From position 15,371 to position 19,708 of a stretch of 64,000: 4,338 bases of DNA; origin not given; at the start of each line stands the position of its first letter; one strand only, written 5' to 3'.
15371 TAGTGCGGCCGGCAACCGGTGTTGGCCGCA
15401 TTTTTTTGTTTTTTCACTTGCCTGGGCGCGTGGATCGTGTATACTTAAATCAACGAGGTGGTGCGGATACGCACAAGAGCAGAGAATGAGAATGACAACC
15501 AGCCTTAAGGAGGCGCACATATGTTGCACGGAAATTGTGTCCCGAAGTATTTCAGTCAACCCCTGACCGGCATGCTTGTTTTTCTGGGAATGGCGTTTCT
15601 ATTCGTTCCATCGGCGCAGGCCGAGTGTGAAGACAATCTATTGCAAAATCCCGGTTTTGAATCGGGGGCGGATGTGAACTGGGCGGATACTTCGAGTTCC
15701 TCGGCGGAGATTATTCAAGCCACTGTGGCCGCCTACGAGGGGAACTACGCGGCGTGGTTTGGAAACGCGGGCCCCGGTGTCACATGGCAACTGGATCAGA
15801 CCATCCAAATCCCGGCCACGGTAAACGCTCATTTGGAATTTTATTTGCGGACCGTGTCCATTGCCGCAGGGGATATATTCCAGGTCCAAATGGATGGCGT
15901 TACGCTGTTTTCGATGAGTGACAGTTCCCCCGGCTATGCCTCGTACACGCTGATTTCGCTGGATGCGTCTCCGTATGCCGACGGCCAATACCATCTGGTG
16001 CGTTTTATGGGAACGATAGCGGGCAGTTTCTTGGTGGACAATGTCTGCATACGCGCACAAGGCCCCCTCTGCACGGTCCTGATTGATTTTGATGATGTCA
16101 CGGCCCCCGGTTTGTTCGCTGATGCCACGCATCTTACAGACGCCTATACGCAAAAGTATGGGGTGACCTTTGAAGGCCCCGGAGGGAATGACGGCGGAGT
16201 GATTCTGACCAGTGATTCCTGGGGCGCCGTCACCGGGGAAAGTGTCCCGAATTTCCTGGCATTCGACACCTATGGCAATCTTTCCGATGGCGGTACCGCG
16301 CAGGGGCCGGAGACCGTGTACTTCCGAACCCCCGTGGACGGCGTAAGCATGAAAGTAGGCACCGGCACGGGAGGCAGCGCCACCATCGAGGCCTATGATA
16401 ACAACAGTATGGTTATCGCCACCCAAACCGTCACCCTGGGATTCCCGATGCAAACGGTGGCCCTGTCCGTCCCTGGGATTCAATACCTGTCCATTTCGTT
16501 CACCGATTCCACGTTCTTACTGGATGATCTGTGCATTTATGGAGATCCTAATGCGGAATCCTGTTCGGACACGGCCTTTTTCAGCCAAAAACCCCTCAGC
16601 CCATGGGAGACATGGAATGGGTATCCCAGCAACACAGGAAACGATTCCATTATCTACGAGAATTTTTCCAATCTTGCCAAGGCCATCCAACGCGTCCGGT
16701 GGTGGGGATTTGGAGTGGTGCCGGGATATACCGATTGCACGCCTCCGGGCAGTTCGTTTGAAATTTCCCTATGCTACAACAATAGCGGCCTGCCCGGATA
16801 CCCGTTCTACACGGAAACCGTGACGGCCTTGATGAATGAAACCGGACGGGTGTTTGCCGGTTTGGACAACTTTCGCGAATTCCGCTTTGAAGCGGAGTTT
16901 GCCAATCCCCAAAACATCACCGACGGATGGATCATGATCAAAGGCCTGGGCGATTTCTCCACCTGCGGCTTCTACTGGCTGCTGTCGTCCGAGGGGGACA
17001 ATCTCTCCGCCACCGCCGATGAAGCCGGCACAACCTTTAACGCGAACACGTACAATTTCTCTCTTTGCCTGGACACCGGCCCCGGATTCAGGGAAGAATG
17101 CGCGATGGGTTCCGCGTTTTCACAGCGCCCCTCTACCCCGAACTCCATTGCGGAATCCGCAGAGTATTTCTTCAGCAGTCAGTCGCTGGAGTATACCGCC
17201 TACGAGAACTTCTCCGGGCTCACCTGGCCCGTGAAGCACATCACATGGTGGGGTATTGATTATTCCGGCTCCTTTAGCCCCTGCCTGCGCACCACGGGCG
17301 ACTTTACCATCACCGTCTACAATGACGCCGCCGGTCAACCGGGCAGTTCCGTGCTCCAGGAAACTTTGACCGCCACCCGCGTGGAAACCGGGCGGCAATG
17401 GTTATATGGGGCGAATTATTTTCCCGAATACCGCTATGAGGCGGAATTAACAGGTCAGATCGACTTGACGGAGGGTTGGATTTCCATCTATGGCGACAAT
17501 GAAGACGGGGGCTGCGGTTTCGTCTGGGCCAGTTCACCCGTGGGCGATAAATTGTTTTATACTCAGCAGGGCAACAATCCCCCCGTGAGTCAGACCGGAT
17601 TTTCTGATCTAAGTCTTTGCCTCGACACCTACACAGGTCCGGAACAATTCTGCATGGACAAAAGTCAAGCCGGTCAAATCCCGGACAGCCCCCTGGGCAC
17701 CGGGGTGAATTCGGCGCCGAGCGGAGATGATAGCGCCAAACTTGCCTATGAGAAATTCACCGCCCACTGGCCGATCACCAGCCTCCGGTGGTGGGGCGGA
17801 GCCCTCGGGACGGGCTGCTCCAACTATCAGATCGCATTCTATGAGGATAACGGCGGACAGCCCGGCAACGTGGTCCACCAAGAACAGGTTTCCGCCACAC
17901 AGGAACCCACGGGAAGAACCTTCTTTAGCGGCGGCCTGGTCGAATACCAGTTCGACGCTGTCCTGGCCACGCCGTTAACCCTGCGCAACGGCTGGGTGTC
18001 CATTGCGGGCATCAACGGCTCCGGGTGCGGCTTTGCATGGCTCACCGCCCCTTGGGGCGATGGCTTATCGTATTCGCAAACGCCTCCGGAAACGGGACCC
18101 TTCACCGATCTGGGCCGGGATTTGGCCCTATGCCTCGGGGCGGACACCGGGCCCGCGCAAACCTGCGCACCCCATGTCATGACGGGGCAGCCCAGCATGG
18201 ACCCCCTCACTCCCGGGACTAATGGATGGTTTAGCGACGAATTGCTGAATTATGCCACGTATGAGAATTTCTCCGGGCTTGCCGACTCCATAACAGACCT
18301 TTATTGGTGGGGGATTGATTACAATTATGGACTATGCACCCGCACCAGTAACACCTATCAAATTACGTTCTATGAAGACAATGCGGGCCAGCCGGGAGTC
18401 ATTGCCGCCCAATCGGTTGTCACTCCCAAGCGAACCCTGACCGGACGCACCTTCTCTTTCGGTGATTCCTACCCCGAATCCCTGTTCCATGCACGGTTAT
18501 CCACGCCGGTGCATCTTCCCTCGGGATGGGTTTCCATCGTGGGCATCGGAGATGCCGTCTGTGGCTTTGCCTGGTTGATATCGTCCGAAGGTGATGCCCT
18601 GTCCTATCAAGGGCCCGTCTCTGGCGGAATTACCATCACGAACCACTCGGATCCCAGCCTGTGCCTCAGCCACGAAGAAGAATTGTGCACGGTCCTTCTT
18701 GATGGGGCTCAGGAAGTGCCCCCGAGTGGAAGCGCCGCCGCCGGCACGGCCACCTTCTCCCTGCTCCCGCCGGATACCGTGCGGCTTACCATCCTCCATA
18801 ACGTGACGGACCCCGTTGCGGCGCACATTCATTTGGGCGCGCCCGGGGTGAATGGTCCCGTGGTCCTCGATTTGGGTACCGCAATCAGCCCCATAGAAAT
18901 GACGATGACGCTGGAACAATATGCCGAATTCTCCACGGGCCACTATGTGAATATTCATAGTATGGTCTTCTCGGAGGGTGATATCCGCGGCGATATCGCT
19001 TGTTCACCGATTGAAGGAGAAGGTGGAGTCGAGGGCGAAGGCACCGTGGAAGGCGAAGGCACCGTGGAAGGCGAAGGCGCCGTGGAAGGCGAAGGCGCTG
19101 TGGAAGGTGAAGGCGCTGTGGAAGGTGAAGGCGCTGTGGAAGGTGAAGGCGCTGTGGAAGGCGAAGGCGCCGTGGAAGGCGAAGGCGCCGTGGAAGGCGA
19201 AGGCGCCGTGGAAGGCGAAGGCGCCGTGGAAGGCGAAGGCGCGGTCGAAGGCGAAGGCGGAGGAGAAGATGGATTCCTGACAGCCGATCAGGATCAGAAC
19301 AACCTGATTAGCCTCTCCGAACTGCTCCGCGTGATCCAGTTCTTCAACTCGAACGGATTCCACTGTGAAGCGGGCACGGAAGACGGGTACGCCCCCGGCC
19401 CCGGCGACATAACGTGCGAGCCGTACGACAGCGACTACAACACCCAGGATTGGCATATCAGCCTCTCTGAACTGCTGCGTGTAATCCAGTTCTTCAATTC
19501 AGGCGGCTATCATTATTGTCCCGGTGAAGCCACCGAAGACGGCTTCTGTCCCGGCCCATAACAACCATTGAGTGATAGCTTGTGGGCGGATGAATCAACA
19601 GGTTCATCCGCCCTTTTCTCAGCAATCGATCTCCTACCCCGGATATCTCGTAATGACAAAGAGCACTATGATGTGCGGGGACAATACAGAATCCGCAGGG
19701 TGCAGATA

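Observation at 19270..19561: Shared C-terminal twin dockerin-like, Cys-containing module on two adjacent giant secreted proteins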

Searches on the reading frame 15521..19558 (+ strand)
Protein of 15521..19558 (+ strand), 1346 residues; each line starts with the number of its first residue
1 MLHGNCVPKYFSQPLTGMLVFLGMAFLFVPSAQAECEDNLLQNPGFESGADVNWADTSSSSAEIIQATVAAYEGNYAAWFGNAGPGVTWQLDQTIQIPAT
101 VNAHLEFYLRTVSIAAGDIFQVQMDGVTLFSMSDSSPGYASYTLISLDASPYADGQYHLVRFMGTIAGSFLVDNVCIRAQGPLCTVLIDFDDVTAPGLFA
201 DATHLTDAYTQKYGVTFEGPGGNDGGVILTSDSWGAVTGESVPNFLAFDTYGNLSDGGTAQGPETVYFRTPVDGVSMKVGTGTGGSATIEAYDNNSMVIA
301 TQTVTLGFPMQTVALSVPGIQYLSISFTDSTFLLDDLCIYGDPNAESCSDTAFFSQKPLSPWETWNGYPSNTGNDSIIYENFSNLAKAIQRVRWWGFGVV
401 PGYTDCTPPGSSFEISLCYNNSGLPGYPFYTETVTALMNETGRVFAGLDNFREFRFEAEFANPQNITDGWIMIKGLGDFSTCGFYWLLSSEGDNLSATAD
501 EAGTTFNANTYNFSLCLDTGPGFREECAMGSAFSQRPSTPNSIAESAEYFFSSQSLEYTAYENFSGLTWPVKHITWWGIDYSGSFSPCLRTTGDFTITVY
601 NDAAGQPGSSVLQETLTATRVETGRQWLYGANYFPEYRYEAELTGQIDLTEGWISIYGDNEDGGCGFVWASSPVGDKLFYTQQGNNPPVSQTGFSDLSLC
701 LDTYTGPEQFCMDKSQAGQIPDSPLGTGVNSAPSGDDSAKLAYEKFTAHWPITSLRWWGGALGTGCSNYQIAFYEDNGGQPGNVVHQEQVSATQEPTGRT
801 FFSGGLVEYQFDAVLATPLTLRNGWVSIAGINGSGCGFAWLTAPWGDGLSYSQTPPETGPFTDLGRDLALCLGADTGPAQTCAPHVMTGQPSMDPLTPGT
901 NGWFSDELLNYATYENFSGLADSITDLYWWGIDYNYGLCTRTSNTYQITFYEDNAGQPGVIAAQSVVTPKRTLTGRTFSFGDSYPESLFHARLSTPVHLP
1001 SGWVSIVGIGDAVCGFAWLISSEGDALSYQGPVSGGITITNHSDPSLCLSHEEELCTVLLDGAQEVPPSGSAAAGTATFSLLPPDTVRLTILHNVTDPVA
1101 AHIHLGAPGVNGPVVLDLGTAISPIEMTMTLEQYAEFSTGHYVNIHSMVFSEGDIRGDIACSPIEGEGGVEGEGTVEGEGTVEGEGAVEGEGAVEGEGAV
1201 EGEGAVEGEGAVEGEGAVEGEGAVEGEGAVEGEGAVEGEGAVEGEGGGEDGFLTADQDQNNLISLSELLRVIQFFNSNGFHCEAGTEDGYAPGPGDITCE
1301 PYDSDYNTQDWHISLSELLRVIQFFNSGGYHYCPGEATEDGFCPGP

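Call 6: search_protein_families(library=pfam, proteins=[window:15521-19558:+], max_evalue=1)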
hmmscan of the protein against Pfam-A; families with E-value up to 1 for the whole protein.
window:15521-19558:+ (1346 aa): 1 family
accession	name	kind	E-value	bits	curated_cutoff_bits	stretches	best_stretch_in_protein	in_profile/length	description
PF07452.17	CHRD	-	1e-16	62.3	24.1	1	1057-1159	2-117/117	CHRD domain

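Call 8: search_protein_families(library=ncbifam, proteins=[window:15521-19558:+], max_evalue=1)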
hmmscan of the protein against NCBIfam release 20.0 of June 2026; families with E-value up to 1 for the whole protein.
window:15521-19558:+ (1346 aa): 1 family
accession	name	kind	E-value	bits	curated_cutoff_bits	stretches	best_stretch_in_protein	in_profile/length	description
NF033675.1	NTTRR-F1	subfamily_domain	0.14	12.3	70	1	38-122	3-80/155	NTTRR-F1 domain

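Call 46: find_encoding_contigs(protein=window:15521-19558:+, flank=3000, max_places=3)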
Protein window:15521-19558:+ (1346 aa): no gene with exactly this product is on record in the collection.

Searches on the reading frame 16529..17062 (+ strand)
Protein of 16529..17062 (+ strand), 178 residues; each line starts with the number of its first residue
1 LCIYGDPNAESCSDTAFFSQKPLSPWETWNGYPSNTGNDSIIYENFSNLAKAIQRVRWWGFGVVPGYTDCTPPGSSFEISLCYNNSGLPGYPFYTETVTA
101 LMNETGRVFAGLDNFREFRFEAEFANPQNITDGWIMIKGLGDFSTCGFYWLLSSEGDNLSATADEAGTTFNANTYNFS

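Call 72: predict_structure(alignment_id=A4)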
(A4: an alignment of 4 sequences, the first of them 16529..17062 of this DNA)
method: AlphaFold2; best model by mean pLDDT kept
length: 178 residues; sequences in the alignment: 4
mean_pLDDT: 63.2   pTM: 0.67
mean pLDDT of the five models: 63.2, 60.6, 59.8, 57.7, 57.1
residues with pLDDT >= 90: 3; 70-90: 77; 50-70: 48; < 50: 50
segments of 3 or more residues with pLDDT < 50: 15-39, 154-178
pLDDT, mean of each block of 10 residues (from residue 1): 68 47 36 43 64 80 72 79 73 88 77 74 85 76 63 44 32 30
secondary structure, 60 per line:
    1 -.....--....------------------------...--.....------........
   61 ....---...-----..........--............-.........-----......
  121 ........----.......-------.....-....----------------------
elements in order: E2-6 E9-12 E42-46 E53-64 E68-70 E76-85 E88-99 E101-109 E115-128 E133-139 E147-151 H153-156
